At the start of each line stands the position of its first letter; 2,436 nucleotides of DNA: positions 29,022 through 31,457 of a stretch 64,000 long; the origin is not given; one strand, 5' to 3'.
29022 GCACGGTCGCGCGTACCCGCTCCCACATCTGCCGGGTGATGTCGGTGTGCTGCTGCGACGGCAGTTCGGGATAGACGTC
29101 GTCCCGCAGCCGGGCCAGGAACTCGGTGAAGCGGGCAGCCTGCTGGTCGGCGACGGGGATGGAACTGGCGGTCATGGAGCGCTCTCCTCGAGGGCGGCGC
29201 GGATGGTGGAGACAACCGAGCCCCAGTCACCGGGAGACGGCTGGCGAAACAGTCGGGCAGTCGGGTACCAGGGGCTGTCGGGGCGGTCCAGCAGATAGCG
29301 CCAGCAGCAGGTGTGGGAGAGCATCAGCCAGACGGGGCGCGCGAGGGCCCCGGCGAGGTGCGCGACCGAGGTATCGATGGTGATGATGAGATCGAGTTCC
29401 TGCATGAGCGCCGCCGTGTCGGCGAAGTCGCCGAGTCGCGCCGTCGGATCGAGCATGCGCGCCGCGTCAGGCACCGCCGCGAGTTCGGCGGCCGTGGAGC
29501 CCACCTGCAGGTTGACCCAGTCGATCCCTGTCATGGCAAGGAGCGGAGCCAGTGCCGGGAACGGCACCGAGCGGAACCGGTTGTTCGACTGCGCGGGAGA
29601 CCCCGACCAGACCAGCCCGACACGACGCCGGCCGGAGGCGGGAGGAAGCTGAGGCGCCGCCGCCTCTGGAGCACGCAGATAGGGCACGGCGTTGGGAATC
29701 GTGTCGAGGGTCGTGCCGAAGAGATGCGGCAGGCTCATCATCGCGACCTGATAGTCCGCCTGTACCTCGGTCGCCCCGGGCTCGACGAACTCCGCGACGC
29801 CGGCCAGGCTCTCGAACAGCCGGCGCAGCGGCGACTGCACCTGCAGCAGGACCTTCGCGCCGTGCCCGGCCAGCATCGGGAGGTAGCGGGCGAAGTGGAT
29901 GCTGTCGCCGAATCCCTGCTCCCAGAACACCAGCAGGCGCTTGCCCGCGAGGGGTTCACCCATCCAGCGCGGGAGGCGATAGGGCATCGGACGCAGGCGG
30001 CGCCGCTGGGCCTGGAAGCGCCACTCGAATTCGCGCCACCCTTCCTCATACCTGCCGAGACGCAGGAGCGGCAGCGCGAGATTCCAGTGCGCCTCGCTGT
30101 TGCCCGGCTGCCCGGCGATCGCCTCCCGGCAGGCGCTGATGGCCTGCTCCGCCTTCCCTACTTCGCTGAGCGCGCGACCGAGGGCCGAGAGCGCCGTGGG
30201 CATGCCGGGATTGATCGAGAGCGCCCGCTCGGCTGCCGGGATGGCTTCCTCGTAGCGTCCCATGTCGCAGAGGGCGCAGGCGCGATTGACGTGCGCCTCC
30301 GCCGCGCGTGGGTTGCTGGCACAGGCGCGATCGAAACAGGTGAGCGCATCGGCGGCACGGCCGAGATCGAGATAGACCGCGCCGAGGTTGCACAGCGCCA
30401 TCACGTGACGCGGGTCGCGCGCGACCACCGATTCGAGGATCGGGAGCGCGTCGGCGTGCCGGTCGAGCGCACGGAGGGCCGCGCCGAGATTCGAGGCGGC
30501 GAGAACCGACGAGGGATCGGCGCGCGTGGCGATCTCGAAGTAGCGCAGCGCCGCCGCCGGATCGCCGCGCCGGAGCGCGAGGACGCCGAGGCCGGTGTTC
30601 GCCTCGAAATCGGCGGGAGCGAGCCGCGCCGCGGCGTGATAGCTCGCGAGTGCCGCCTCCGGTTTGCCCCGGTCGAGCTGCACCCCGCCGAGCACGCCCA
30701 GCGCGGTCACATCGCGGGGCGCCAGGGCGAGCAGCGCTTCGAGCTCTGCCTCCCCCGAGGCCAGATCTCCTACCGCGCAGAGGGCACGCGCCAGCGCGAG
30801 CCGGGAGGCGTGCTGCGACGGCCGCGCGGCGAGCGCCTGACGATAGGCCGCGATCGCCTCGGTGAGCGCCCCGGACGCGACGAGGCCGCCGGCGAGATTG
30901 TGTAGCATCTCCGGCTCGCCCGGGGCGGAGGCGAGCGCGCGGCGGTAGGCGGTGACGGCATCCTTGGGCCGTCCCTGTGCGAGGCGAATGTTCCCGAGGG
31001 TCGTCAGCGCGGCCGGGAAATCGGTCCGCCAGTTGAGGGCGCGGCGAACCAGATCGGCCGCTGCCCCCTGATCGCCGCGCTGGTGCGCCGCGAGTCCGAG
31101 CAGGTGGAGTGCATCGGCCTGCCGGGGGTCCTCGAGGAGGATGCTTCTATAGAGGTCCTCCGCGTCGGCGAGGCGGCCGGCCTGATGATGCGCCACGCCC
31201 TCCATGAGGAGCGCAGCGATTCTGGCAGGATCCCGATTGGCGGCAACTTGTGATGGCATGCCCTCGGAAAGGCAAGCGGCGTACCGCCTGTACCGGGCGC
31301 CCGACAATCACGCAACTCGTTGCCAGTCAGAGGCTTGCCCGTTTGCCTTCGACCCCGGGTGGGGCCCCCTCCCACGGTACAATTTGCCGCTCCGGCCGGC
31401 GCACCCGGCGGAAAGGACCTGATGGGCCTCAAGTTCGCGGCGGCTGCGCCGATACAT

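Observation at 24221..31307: Seven-kb flagellin-modification island between fliW and fliC (GT4, two TPR-GT proteins, a dual methyltransferase) with no sugar-biosynthesis genes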

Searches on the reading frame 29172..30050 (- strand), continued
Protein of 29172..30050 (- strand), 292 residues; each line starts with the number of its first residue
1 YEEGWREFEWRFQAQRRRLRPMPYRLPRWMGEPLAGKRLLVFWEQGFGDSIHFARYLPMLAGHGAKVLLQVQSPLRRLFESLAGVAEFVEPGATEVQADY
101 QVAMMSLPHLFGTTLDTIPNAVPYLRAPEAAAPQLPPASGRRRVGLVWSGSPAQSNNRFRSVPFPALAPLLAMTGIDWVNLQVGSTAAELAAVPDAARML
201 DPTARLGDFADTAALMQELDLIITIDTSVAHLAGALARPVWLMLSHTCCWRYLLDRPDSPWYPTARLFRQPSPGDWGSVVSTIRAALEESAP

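Call 47: fold_search(model_id=the predicted structure, library=pdb)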
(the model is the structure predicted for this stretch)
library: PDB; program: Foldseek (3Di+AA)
matches with E <= 10: 1471; with E <= 0.001: 37
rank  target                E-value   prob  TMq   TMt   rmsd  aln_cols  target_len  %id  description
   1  3tov_A                5.8e-08  1.00  0.60  0.52   6.4       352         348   13  The crystal structure of the glycosyl transferase family 9 from Veillonella parvula DSM 2008 (released 2011-09-21)
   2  1psw                  8.7e-08  1.00  0.60  0.53   6.1       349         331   15  Structure of E. coli ADP-heptose lps heptosyltransferase II (released 2003-07-08)
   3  2h1h_A                2.2e-06  1.00  0.53  0.49   7.9       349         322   14  E. coli heptosyltransferase WaaC with ADP-2-deoxy-2-fluoro heptose (released 2007-05-22)
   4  2h1h_B                2.6e-06  1.00  0.53  0.50   7.8       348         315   14  E. coli heptosyltransferase WaaC with ADP-2-deoxy-2-fluoro heptose (released 2007-05-22)
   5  6dfe_B                6.0e-06  1.00  0.51  0.46   9.8       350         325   16  The structure of a ternary complex of E. coli WaaC (released 2018-09-05)
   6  2gt1_A                6.7e-06  1.00  0.55  0.50   7.3       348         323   14  E. coli heptosyltransferase WaaC. (released 2007-05-01)
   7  3tov_B                8.0e-06  1.00  0.58  0.50   8.4       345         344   13  The crystal structure of the glycosyl transferase family 9 from Veillonella parvula DSM 2008 (released 2011-09-21)
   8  2h1f_A                8.5e-06  1.00  0.54  0.50   7.4       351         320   14  E. coli heptosyltransferase WaaC with ADP (released 2007-05-22)
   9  2gt1_B                9.6e-06  1.00  0.48  0.47  10.5       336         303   13  E. coli heptosyltransferase WaaC. (released 2007-05-01)
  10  4rap_A                1.3e-05  1.00  0.54  0.43   5.9       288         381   14  Crystal structure of bacterial iron-containing dodecameric glycosyltransferase TibC from enterotoxigenic E.coli H10407 (released 2014-10-29)
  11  4rb4_A                1.4e-05  1.00  0.54  0.43   5.4       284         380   15  Crystal structure of dodecameric iron-containing heptosyltransferase TibC in complex with ADP-D-beta-D-heptose at 3.9  (released 2014-11-05)
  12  4rap_D                1.5e-05  1.00  0.53  0.43   5.9       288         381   14  Crystal structure of bacterial iron-containing dodecameric glycosyltransferase TibC from enterotoxigenic E.coli H10407 (released 2014-10-29)
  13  4rb4_K                1.6e-05  1.00  0.60  0.47   5.1       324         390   12  Crystal structure of dodecameric iron-containing heptosyltransferase TibC in complex with ADP-D-beta-D-heptose at 3.9  (released 2014-11-05)
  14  4rap_J                1.6e-05  1.00  0.53  0.42   5.9       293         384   15  Crystal structure of bacterial iron-containing dodecameric glycosyltransferase TibC from enterotoxigenic E.coli H10407 (released 2014-10-29)
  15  4rb4_F                2.1e-05  1.00  0.59  0.46   5.2       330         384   13  Crystal structure of dodecameric iron-containing heptosyltransferase TibC in complex with ADP-D-beta-D-heptose at 3.9  (released 2014-11-05)
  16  4rb4_C                2.2e-05  1.00  0.58  0.45   5.1       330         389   14  Crystal structure of dodecameric iron-containing heptosyltransferase TibC in complex with ADP-D-beta-D-heptose at 3.9  (released 2014-11-05)
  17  4rap_B                2.2e-05  1.00  0.53  0.42   5.8       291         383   13  Crystal structure of bacterial iron-containing dodecameric glycosyltransferase TibC from enterotoxigenic E.coli H10407 (released 2014-10-29)
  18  4rb4_B                2.6e-05  1.00  0.59  0.47   5.1       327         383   13  Crystal structure of dodecameric iron-containing heptosyltransferase TibC in complex with ADP-D-beta-D-heptose at 3.9  (released 2014-11-05)
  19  4rb4_D                2.8e-05  1.00  0.57  0.45   5.1       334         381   13  Crystal structure of dodecameric iron-containing heptosyltransferase TibC in complex with ADP-D-beta-D-heptose at 3.9  (released 2014-11-05)
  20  4rap_C                3.0e-05  1.00  0.53  0.42   5.9       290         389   15  Crystal structure of bacterial iron-containing dodecameric glycosyltransferase TibC from enterotoxigenic E.coli H10407 (released 2014-10-29)
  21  4rap_G                3.6e-05  1.00  0.54  0.42   6.0       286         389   15  Crystal structure of bacterial iron-containing dodecameric glycosyltransferase TibC from enterotoxigenic E.coli H10407 (released 2014-10-29)
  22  4rb4_G                4.0e-05  1.00  0.58  0.45   5.1       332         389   14  Crystal structure of dodecameric iron-containing heptosyltransferase TibC in complex with ADP-D-beta-D-heptose at 3.9  (released 2014-11-05)
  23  4rap_F                4.0e-05  1.00  0.56  0.45   5.2       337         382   14  Crystal structure of bacterial iron-containing dodecameric glycosyltransferase TibC from enterotoxigenic E.coli H10407 (released 2014-10-29)
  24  4rb4_E                4.8e-05  1.00  0.55  0.43   5.4       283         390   14  Crystal structure of dodecameric iron-containing heptosyltransferase TibC in complex with ADP-D-beta-D-heptose at 3.9  (released 2014-11-05)
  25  4rap_H                5.7e-05  1.00  0.56  0.44   5.4       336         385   13  Crystal structure of bacterial iron-containing dodecameric glycosyltransferase TibC from enterotoxigenic E.coli H10407 (released 2014-10-29)
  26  4rb4_J                9.8e-05  1.00  0.56  0.44   5.3       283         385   13  Crystal structure of dodecameric iron-containing heptosyltransferase TibC in complex with ADP-D-beta-D-heptose at 3.9  (released 2014-11-05)
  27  4rb4_L                1.0e-04  1.00  0.52  0.42   6.8       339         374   13  Crystal structure of dodecameric iron-containing heptosyltransferase TibC in complex with ADP-D-beta-D-heptose at 3.9  (released 2014-11-05)
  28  4rap_E                1.9e-04  1.00  0.54  0.42   6.0       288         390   16  Crystal structure of bacterial iron-containing dodecameric glycosyltransferase TibC from enterotoxigenic E.coli H10407 (released 2014-10-29)
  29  4rb4_H                2.0e-04  1.00  0.59  0.47   4.7       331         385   13  Crystal structure of dodecameric iron-containing heptosyltransferase TibC in complex with ADP-D-beta-D-heptose at 3.9  (released 2014-11-05)
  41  4rap_L                1.4e-03  1.00  0.56  0.46   5.3       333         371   14  Crystal structure of bacterial iron-containing dodecameric glycosyltransferase TibC from enterotoxigenic E.coli H10407 (released 2014-10-29)
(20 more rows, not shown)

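Call 48: search_protein_families(library=pfam, alignment_id=A2, max_evalue=0.00001)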
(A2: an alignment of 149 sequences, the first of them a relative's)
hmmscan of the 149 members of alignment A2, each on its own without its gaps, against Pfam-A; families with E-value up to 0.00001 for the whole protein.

A. member 1, L011:1-1026:- (342 aa): 0 families

B. families by the number of members that match (of 149 scanned): 157 families (the first 25 are shown)
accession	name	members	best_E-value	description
PF07690.21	MFS_1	3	2.9e-47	Major Facilitator Superfamily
PF00072.30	Response_reg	3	3.8e-27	Response regulator receiver domain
PF00669.25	Flagellin_N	3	8e-25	Bacterial flagellin N-terminal helical region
PF00515.34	TPR_1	2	2.8e-76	Tetratricopeptide repeat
PF13414.12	TPR_11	2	5.2e-75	TPR repeat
PF07719.23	TPR_2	2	1.1e-68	Tetratricopeptide repeat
PF13431.12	TPR_17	2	1e-62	Tetratricopeptide repeat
PF13181.12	TPR_8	2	5.1e-62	Tetratricopeptide repeat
PF13424.12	TPR_12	2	2e-47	Tetratricopeptide repeat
PF13432.12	TPR_16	2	8.8e-46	Tetratricopeptide repeat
PF07378.16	FlbT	2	7.8e-44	Flagellar protein FlbT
PF13428.12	TPR_14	2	1.9e-37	Tetratricopeptide repeat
PF14559.12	TPR_19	2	5.8e-35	Tetratricopeptide repeat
PF13374.12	TPR_10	2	7.5e-34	Tetratricopeptide repeat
PF13176.12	TPR_7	2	1.1e-32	Tetratricopeptide repeat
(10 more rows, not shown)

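Call 64: search_protein_families(library=pfam, proteins=[L043:4035-4895:+, L043:6296-7693:+, L043:7645-8796:+, L043:9780-11141:+, L043:12929-13864:-], max_evalue=0.0001)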
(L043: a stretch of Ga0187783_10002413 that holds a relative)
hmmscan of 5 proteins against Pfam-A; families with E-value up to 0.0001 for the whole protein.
L043:4035-4895:+ (287 aa): 1 family
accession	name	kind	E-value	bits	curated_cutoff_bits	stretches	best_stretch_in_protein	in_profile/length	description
PF13578.12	Methyltransf_24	-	1.8e-11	45.3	26.3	1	115-243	3-105/105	Methyltransferase domain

L043:6296-7693:+ (466 aa): 1 family
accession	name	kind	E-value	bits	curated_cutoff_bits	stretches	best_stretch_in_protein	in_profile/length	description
PF04055.27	Radical_SAM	-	4.6e-17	63.1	29.5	1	237-404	4-165/166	Radical SAM superfamily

L043:7645-8796:+ (384 aa): 4 families
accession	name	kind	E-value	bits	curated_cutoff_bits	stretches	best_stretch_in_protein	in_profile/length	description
PF01370.27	Epimerase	-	1.9e-32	113.1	20.9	1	33-301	2-240/240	NAD dependent epimerase/dehydratase family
PF16363.11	GDP_Man_Dehyd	-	3.2e-23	83.2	27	2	186-366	139-331/332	GDP-mannose 4,6 dehydratase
PF07993.18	NAD_binding_4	-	4.4e-07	29.8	20.1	1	121-255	106-231/258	Male sterility protein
PF01073.25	3Beta_HSD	-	6.8e-07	29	22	1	33-149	1-115/280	3-beta hydroxysteroid dehydrogenase/isomerase family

L043:9780-11141:+ (454 aa): 1 family
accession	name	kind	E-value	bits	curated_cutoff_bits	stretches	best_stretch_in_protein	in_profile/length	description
PF13692.12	Glyco_trans_1_4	-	1.8e-05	25.5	27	1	259-406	6-141/142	Glycosyl transferases group 1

L043:12929-13864:- (312 aa): 2 families
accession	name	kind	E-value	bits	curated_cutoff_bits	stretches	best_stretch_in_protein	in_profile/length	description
PF16363.11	GDP_Man_Dehyd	-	3.6e-37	129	27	1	27-264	74-331/332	GDP-mannose 4,6 dehydratase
PF01370.27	Epimerase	-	1.4e-35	123.3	20.9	1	28-202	64-240/240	NAD dependent epimerase/dehydratase family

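Call 83: search_protein_families(library=pfam, proteins=[L059:12947-16288:-, L059:16638-17657:-, L059:4034-4906:-, L059:3324-4037:-, L077:4872-5759:+, L077:5774-6691:-, L077:11688-12860:-, L077:2532-3320:-, L077:688-2499:+, L077:16854-17849:-], max_evalue=0.0001)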
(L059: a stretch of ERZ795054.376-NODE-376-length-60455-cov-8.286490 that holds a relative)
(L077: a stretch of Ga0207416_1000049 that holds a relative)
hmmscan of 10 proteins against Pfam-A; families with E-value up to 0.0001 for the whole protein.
L059:12947-16288:- (1114 aa): 3 families
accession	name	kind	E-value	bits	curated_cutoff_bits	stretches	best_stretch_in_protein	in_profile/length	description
PF11028.14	TMEM260-like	-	6e-30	104.8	24.2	1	62-231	1-170/179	Protein O-mannosyl-transferase TMEM260-like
PF13428.12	TPR_14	-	1.5e-08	34.9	23.5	0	1012-1052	2-42/44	Tetratricopeptide repeat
PF14559.12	TPR_19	-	1.6e-07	32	25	0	988-1037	2-51/68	Tetratricopeptide repeat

L059:16638-17657:- (340 aa): 2 families
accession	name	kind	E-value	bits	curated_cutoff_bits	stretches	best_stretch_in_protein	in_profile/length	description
PF08281.18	Sigma70_r4_2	-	4.4e-09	36.3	25.7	1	263-312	5-54/54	Sigma-70, region 4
PF04545.22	Sigma70_r4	-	4.2e-08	33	24.1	1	265-313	1-49/50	Sigma-70, region 4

L059:4034-4906:- (291 aa): 0 families

L059:3324-4037:- (238 aa): 0 families

L077:4872-5759:+ (296 aa): 0 families

L077:5774-6691:- (306 aa): 0 families

L077:11688-12860:- (391 aa): 1 family
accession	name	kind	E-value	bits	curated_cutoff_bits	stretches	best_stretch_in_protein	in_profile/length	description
PF02119.21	FlgI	-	6.3e-147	489.4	25.3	1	49-390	1-343/343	Flagellar P-ring protein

L077:2532-3320:- (263 aa): 2 families
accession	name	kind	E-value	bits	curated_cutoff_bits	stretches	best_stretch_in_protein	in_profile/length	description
PF07378.16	FlbT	-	2.7e-36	124.8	27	1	20-140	1-124/125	Flagellar protein FlbT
PF07309.16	FlaF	-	2e-28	99.1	23.6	1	147-259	2-113/113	Flagellar protein FlaF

L077:688-2499:+ (604 aa): 3 families
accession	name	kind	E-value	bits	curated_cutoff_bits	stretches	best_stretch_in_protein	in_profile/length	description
PF00733.27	Asn_synthase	-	2.4e-41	143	21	2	293-433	1-139/354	Asparagine synthase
PF13537.11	GATase_7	-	2.9e-37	127.9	25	1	135-252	2-122/123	Glutamine amidotransferase domain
PF13522.11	GATase_6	-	3.9e-31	108.2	27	1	126-247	8-130/130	Glutamine amidotransferase domain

L077:16854-17849:- (332 aa): 2 families
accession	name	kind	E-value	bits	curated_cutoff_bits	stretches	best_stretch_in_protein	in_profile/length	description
PF13144.11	ChapFlgA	-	1.1e-27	96.9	23.8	1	199-316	6-122/122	Chaperone for flagella basal body P-ring formation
PF08666.17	SAF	-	1.6e-09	38.6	21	1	198-254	5-62/63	SAF domain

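Call 85: search_protein_representatives(protein=window:29172-30050:-)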
Query: 292 residues. Proteins with E-value up to 0.001 (for the whole library): 41039; up to 1e-10: 33495; up to 1e-30: 19275. The best 150 are listed.
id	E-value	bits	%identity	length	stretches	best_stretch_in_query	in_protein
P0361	0.0e+00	1171.8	45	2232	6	1-287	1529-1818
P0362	0.0e+00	1152.5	46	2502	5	1-290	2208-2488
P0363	0.0e+00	1119.7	42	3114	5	1-288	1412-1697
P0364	0.0e+00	1029.2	50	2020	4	3-290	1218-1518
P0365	0.0e+00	1020.1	43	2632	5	2-287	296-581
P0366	4.3e-292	981.9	47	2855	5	25-289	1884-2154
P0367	2.1e-284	956.7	39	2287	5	1-291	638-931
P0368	4.1e-273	919.6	45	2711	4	3-288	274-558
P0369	5.9e-258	869.8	38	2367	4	1-289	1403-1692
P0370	2.5e-256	864.5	45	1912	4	3-286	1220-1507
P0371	1.2e-252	852.4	36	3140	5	1-288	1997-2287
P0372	1.7e-252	851.9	38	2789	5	1-287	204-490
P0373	1.6e-249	842.1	39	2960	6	1-289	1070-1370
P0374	9.9e-245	826.4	38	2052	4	1-283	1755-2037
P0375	3.3e-239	808.3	42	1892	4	4-286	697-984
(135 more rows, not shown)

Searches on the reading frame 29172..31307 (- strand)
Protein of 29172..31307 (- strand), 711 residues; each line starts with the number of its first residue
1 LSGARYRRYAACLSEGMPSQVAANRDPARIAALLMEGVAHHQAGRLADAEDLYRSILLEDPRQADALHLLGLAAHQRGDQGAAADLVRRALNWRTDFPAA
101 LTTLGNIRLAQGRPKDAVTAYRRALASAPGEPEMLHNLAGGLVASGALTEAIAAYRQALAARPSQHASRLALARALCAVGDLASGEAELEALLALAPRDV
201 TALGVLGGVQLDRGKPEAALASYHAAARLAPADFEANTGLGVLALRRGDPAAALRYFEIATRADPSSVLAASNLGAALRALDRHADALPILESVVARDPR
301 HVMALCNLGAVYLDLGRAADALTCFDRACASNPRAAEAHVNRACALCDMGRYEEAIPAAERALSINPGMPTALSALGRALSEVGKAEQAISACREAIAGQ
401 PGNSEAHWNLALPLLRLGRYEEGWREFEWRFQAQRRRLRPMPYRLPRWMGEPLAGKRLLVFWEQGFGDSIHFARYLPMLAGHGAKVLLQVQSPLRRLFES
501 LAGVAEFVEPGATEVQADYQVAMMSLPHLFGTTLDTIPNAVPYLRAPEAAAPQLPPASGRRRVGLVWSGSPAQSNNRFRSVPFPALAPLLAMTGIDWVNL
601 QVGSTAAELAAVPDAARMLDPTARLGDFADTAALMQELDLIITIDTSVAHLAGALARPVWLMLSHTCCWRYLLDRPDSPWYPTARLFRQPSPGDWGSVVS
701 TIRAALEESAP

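Call 4: search_protein_families(library=pfam, proteins=[window:29172-31307:-], max_evalue=0.01)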
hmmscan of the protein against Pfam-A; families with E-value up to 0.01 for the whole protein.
window:29172-31307:- (711 aa): 26 families (the best 25 are shown)
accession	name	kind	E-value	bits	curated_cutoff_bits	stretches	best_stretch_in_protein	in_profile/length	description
PF13432.12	TPR_16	-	5.4e-47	158.2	32.7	6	308-370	3-65/65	Tetratricopeptide repeat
PF07719.23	TPR_2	-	6e-45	148.1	27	3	336-368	1-33/34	Tetratricopeptide repeat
PF00515.34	TPR_1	-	2.1e-41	138.6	27.8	3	336-367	1-32/34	Tetratricopeptide repeat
PF14559.12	TPR_19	-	1.4e-36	125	25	6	142-199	1-58/68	Tetratricopeptide repeat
PF13431.12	TPR_17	-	1.7e-34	115.6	24.4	2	324-356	1-33/34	Tetratricopeptide repeat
PF13428.12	TPR_14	-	1.5e-32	109.2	23.5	1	98-139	1-42/44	Tetratricopeptide repeat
PF13181.12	TPR_8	-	3.9e-30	101.8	25.7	1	336-367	1-32/34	Tetratricopeptide repeat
PF13424.12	TPR_12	-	4.3e-29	101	30.1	3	270-330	5-73/77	Tetratricopeptide repeat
PF13414.12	TPR_11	-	1.3e-28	98.8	26.8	4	309-343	1-35/42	TPR repeat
PF13176.12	TPR_7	-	5.9e-24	82.5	27.9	0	100-132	1-35/36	Tetratricopeptide repeat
PF23914.1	TPR_CcmH_CycH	-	2.1e-21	76.9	42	1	145-233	63-154/158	Cytochrome c-type biogenesis protein H TPR domain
PF12895.13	ANAPC3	-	1.7e-18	67.1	27.2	1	348-424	1-76/82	Anaphase-promoting complex, cyclosome, subunit 3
PF13374.12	TPR_10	-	3.3e-15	56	27.5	0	341-365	7-31/42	Tetratricopeptide repeat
PF13371.12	TPR_9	-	1.8e-13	50.8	35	2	276-341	3-68/73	Tetratricopeptide repeat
PF07721.20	TPR_4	-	2.2e-12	46.8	27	0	303-327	2-26/26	Tetratricopeptide repeat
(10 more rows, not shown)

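Call 5: search_protein_families(library=ncbifam, proteins=[window:29172-31307:-], max_evalue=0.01)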
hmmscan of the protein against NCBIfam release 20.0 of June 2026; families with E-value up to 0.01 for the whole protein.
window:29172-31307:- (711 aa): 30 families (the best 25 are shown)
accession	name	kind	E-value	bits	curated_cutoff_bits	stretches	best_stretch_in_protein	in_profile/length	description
TIGR02917.1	PEP_TPR_lipo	equivalog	5.5e-45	153.6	312.2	2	240-422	709-889/899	XrtA/PEP-CTERM system TPR-repeat protein PrsT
NF040959.1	MamA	equivalog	1.4e-35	122.6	200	3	284-427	53-196/204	magnetosome protein MamA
NF033762.1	social_mot_Tgl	equivalog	2.5e-28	99.1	225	3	194-355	59-223/252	social motility TPR repeat lipoprotein Tgl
TIGR02521.1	type_IV_pilW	equivalog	4.8e-26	91.8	154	3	167-330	32-197/234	type IV pilus biogenesis/stability protein PilW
NF033920.0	C39_PA2778_fam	equivalog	1.7e-25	89.9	150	4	98-162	190-254/255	PA2778 family cysteine peptidase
NF052415.1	T3SS_chap_SctY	equivalog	3.2e-22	79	70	4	197-292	3-101/106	type III secretion apparatus assembly chaperone SctY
TIGR03939.1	PGA_TPR_OMP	equivalog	6.1e-20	71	366.65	3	173-249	402-478/800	poly-beta-1,6 N-acetyl-D-glucosamine export porin PgaA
TIGR02552.1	LcrH_SycD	equivalog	8.1e-19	67.7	104.8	4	14-132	2-120/136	SycD/LcrH family type III secretion system chaperone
NF033758.1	gliding_GltE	equivalog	4.4e-15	55.6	225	1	103-395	91-383/411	adventurous gliding motility TPR repeat lipoprotein GltE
NF008520.0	PRK11447.1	equivalog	9.7e-13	46.8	858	1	342-409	275-343/1157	cellulose synthase complex outer membrane protein BcsC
NF008757.0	PRK11788.1-5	equivalog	9.9e-12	44.7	363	1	305-405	183-284/388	lipopolysaccharide assembly protein LapB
TIGR02795.1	tol_pal_ybgF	equivalog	5.8e-11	43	90.1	0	317-406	20-112/119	tol-pal system protein YbgF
NF002725.1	PRK02603.1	equivalog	2.7e-10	40.5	143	0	269-344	43-114/173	photosystem I assembly protein Ycf3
NF052400.1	M48_BAM_BepA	equivalog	2.2e-08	33.4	570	1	252-400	289-439/483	beta-barrel assembly-enhancing protease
NF007468.0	PRK10049.1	equivalog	1.3e-07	30.2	1043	0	244-408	44-206/817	poly-beta-1,6 N-acetyl-D-glucosamine export porin PgaA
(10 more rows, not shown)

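Call 88: search_protein_families(library=padloc, proteins=[window:29172-31259:-], max_evalue=0.001)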
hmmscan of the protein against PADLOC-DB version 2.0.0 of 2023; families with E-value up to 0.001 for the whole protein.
window:29172-31259:- (695 aa): 2 families
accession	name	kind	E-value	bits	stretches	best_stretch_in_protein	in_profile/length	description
PDLC01169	TPR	-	4.1e-05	21.1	0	34-134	93-197/252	TPR repeats containing protein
PDLC01092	C3a198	-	4.1e-05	20.7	0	270-352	220-304/523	TPR protein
